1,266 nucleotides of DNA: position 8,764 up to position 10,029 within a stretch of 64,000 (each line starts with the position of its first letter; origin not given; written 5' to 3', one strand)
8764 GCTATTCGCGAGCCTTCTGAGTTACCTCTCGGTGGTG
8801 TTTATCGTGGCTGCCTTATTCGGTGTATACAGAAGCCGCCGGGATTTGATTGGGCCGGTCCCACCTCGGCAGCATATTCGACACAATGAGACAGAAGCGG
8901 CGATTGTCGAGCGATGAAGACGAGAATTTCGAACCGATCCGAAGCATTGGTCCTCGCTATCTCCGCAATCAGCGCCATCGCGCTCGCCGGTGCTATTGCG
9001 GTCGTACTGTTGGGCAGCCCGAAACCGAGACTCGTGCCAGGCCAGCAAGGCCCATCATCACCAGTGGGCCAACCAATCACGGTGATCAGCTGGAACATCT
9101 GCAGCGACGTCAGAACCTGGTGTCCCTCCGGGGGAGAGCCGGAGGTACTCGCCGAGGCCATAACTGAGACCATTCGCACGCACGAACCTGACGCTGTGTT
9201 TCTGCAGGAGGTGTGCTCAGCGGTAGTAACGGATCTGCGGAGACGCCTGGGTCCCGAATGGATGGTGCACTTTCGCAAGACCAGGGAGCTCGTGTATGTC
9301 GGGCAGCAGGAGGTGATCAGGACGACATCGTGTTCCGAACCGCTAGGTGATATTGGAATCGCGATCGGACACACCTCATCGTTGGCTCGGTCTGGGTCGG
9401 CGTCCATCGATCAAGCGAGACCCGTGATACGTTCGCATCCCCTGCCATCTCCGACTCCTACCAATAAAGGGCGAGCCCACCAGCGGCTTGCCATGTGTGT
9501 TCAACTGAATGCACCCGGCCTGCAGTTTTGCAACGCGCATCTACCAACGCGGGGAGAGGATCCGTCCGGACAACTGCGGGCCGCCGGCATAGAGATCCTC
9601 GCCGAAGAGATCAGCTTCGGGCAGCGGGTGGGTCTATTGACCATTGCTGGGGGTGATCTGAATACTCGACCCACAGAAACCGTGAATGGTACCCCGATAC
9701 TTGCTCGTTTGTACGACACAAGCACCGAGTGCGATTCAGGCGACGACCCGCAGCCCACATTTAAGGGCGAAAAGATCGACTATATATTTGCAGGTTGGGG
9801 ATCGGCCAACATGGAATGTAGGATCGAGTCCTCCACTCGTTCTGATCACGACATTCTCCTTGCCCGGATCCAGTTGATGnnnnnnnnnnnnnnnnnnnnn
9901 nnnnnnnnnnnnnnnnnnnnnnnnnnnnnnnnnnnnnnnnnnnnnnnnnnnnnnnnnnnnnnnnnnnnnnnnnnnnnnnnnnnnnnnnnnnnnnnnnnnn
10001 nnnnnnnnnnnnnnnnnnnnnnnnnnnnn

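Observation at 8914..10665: Membrane-anchored EEP phosphodiesterase fused to a PI-PLC-like domain that lacks the catalytic His motif, next to a Stealth phosphotransferase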

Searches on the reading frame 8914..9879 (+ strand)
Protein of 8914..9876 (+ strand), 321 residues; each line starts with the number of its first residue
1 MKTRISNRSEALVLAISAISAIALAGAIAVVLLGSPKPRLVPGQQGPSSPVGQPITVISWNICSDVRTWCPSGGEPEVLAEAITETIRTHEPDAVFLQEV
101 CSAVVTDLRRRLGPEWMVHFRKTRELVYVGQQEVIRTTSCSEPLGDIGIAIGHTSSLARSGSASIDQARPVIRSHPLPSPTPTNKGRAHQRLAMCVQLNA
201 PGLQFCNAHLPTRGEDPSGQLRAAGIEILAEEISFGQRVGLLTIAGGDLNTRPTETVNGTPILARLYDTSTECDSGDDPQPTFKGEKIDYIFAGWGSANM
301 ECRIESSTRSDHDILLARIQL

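Call 15: search_protein_families(library=pfam, proteins=[window:8914-9876:+], max_evalue=10)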
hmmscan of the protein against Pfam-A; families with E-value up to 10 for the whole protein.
window:8914-9876:+ (321 aa): 1 family
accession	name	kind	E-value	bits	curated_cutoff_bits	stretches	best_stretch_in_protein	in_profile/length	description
PF03372.29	Exo_endo_phos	-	2.2e-08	34.6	24.5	1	58-312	1-225/225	Endonuclease/Exonuclease/phosphatase family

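Call 35: search_solved_structures(query=window:9034-9879:+, max_evalue=10, show_alignments=2)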
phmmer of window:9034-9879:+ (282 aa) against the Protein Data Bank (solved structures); distinct sequences matched with E-value up to 10: 0.

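Call 48: find_homologous_proteins(query=window:9034-9879:+, max_evalue=0.001)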
Query window:9034-9879:+ (282 aa): 1 proteins with E <= 0.001 among 2000 candidates.
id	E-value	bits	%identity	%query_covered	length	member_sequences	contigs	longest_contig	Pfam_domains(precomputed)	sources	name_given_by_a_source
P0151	7.6e-12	63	28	99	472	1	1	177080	PF03372.30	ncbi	ncbi:endonuclease/exonuclease/phosphatase family protein [Streptomyces sp. NPDC003042]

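Call 49: find_encoding_contigs(protein=P0151, flank=10000, max_places=2)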
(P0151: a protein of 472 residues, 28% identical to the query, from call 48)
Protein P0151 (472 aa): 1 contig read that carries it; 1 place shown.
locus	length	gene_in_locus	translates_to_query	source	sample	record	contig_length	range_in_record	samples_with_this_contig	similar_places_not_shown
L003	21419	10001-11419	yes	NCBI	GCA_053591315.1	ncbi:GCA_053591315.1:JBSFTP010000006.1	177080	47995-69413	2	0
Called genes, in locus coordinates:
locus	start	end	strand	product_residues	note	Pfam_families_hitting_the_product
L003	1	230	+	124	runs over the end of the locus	PF07811:TadE (weak)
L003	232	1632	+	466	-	-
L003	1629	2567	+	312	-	PF00482:T2SSF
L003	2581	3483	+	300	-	PF19359:DUF5936, PF00482:T2SSF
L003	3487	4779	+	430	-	PF07730:HisKA_3, PF02518:HATPase_c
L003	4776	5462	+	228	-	PF00072:Response_reg, PF00196:GerE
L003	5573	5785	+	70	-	-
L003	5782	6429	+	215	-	PF13400:Tad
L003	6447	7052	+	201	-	-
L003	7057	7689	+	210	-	PF00691:OmpA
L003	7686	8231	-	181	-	PF00440:TetR_N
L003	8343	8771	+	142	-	PF07080:DUF1348, PF12680:SnoaL_2, PF14534:DUF4440 (weak)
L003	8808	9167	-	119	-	PF05685:Uma2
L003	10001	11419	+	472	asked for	PF03372:Exo_endo_phos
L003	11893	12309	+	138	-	PF06013:WXG100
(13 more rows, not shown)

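Call 53: search_solved_structures(query=A4, max_evalue=10, show_alignments=2)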
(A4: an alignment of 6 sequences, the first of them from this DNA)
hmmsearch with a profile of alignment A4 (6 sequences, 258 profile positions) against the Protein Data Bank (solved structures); distinct sequences matched with E-value up to 10: 25.
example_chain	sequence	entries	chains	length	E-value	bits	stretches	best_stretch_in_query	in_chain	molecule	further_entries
3g6s_A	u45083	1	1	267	7.3e-06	29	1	142-256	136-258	Putative endonuclease/exonuclease/phosphatase family protein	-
4ruw_A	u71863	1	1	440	4.4e-05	26.4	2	111-253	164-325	Endonuclease/exonuclease/phosphatase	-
6mal_A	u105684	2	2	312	0.00097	22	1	4-205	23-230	Nocturnin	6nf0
6bt1_A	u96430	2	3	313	0.00098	22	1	4-205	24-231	Nocturnin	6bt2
6lpm_A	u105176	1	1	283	0.0022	20.9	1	156-257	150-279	Exodeoxyribonuclease III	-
3k55_A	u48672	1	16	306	0.0028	20.5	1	134-252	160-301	Beta-hemolysin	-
4fva_A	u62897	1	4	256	0.0059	19.5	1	4-68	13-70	5'-tyrosyl-DNA phosphodiesterase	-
3i5v_A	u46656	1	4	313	0.008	19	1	134-241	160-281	Beta-hemolysin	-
3i41_A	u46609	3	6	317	0.011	18.6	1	134-239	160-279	Beta-hemolysin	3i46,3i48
3teb_A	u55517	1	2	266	0.012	18.5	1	23-249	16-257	Endonuclease/exonuclease/phosphatase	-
4f1i_A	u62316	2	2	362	0.017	17.9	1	4-65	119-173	5'-tyrosyl-DNA phosphodiesterase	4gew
8j2f_A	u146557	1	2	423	0.041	16.7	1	132-255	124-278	Sphingomyelin phosphodiesterase 2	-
5j3p_A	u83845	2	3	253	0.14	15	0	109-193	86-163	Tyrosyl-DNA phosphodiesterase 2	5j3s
6ca4_A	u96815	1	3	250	0.16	14.7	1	4-60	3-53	Tyrosyl-DNA phosphodiesterase 2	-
4gz2_A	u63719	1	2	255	0.17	14.7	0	3-60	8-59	Tyrosyl-DNA phosphodiesterase 2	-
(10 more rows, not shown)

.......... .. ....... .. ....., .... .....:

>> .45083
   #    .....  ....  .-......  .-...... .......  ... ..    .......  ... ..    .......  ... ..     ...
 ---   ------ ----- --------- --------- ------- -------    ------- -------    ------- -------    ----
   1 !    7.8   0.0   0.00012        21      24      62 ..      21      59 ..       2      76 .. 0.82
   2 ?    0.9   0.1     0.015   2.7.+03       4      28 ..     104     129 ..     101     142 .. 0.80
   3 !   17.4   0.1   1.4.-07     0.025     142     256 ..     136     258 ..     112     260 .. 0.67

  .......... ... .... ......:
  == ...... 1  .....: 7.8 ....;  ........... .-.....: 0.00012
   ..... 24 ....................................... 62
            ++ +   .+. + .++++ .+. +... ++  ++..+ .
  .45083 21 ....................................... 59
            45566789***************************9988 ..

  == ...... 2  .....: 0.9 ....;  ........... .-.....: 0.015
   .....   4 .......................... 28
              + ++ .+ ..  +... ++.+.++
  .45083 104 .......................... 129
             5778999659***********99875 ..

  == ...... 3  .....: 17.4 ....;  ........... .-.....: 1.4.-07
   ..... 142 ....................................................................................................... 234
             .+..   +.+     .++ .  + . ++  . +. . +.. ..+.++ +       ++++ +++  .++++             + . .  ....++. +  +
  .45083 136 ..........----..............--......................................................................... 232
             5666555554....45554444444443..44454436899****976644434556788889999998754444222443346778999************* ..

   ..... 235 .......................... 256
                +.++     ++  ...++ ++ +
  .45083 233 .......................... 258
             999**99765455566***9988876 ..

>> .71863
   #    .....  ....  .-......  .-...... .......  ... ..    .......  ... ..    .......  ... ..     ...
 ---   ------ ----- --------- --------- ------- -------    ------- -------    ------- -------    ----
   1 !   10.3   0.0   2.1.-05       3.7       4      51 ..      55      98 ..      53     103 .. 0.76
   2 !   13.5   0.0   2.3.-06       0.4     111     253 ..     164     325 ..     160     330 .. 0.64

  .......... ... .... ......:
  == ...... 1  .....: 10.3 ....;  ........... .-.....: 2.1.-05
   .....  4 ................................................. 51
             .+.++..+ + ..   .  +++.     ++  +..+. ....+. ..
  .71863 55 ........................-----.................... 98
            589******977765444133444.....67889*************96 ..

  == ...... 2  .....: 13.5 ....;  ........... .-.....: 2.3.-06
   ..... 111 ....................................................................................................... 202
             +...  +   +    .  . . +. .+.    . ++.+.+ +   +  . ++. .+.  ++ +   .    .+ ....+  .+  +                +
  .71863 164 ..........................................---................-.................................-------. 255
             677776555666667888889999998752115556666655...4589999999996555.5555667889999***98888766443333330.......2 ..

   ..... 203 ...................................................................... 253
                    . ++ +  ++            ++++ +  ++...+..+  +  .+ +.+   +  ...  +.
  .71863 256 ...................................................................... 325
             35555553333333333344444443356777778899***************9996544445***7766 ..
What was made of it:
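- The EEP profile weakly matches beta-hemolysin and sphingomyelin phosphodiesterase (E 0.003-0.04; call 53). The EEP fold includes nucleases (call 53).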
